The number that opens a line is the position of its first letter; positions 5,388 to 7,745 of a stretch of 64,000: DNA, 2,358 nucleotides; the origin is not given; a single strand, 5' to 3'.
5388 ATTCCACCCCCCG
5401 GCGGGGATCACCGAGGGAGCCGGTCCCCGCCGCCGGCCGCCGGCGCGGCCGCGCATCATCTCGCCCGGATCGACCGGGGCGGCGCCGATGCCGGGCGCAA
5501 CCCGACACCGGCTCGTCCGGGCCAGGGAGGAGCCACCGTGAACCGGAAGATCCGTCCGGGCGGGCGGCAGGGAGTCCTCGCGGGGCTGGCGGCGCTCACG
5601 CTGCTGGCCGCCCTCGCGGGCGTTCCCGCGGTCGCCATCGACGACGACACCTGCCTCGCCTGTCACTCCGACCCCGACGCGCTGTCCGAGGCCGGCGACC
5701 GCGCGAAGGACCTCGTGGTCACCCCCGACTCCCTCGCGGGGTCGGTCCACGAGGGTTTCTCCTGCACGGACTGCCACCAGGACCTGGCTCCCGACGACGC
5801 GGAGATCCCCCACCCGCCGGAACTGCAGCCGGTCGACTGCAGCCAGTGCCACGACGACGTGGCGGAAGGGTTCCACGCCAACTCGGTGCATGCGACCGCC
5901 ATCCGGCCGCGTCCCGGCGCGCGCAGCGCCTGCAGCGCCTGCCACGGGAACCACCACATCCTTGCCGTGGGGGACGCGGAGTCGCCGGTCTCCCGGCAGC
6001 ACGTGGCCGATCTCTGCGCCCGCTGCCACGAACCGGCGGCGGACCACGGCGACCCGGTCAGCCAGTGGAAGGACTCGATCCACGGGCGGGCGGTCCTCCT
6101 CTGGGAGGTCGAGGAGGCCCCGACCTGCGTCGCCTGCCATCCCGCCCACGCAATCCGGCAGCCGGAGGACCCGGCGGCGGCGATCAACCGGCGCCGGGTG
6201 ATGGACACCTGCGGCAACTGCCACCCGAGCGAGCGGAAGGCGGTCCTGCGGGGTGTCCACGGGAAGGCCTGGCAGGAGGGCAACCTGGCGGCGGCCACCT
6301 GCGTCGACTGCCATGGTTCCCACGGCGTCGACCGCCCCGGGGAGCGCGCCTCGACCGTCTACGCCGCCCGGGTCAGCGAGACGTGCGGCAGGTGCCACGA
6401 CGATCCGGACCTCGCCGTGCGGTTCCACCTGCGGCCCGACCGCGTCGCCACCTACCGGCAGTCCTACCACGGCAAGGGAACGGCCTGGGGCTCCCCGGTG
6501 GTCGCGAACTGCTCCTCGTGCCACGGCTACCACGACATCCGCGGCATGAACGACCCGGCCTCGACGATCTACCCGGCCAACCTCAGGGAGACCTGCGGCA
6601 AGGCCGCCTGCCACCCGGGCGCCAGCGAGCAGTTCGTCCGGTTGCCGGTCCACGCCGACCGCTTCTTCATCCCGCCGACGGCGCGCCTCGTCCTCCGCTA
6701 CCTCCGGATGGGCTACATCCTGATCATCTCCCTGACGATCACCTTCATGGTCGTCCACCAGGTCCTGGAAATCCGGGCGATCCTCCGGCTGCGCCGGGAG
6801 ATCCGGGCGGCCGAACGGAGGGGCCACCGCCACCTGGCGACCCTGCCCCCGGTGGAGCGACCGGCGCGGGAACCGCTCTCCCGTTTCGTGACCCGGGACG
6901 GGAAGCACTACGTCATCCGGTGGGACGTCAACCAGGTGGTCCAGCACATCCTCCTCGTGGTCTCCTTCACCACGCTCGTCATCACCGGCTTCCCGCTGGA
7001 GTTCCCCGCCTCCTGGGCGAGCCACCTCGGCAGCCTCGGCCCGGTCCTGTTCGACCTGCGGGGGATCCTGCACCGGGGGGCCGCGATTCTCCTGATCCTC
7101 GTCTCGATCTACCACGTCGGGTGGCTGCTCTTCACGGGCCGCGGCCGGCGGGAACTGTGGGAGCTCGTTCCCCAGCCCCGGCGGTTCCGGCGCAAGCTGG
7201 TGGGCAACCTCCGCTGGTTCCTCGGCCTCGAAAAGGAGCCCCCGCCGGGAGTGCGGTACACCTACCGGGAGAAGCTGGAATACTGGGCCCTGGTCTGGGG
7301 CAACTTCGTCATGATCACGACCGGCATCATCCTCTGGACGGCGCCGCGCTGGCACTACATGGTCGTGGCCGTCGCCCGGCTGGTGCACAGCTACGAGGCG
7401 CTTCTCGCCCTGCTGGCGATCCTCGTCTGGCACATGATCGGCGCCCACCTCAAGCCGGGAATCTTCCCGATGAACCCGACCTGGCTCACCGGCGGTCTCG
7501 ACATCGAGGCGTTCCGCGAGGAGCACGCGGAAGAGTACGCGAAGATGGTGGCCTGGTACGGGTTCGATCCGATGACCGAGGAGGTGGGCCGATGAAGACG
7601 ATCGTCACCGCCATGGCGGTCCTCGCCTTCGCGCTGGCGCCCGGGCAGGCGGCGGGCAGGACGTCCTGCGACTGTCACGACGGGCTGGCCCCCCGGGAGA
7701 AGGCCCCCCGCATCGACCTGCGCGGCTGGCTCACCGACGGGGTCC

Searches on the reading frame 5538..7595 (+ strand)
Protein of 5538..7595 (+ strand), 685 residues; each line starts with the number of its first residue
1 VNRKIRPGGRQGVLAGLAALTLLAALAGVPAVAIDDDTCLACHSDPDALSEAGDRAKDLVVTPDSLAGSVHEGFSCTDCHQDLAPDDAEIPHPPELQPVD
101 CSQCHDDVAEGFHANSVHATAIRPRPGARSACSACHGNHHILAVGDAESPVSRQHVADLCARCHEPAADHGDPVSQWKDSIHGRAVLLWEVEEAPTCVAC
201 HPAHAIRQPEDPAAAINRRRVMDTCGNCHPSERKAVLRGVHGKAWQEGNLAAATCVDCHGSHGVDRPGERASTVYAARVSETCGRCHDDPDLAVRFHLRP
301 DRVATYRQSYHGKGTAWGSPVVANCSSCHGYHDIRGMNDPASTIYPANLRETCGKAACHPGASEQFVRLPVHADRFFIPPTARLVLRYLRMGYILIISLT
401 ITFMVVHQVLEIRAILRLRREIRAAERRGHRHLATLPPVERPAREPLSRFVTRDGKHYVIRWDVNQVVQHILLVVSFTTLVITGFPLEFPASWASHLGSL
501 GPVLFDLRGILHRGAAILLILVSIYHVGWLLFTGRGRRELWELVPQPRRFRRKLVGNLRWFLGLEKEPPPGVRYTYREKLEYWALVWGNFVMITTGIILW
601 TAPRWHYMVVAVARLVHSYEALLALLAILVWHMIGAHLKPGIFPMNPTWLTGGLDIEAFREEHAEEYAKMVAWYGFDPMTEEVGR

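Call 9: search_protein_families(library=pfam, proteins=[window:5538-7595:+], max_evalue=0.01)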
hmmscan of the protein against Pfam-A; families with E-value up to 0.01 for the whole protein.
window:5538-7595:+ (685 aa): 7 families
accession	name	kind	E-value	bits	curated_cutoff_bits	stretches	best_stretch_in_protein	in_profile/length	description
PF14522.11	Cytochrome_C7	-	1.9e-14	53.7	24.8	4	251-329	12-66/67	Cytochrome c7 and related cytochrome c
PF09699.15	Paired_CXXCH_1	-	9.8e-14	51.2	20.6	2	251-289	5-38/41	Doubled CXXCH motif (Paired_CXXCH_1)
PF14537.11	Cytochrom_c3_2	-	6.9e-12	46.1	25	1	71-165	4-79/79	Cytochrome c3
PF01292.26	Ni_hydr_CYTB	-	1.5e-10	41.6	30.1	1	461-638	1-163/179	Prokaryotic cytochrome b561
PF22113.1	Mtrc-MtrF_II-IV_dom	-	7.1e-10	39.1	30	2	195-359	7-163/176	Outer membrane cytochrome MtrC/MtrF-like, domains II/IV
PF03264.19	Cytochrom_NNT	-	0.0001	22.5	24.1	0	34-84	123-168/174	NapC/NirT cytochrome c family, N-terminal region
PF22678.1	Cytochrom_c_NrfB-like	-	0.0004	21.2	27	0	39-106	1-66/89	Cytochrome c-type protein NrfB-like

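Call 10: find_encoding_contigs(protein=window:5538-7595:+, flank=3000, max_places=6)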
Protein window:5538-7595:+ (685 aa): no gene with exactly this product is on record in the collection.
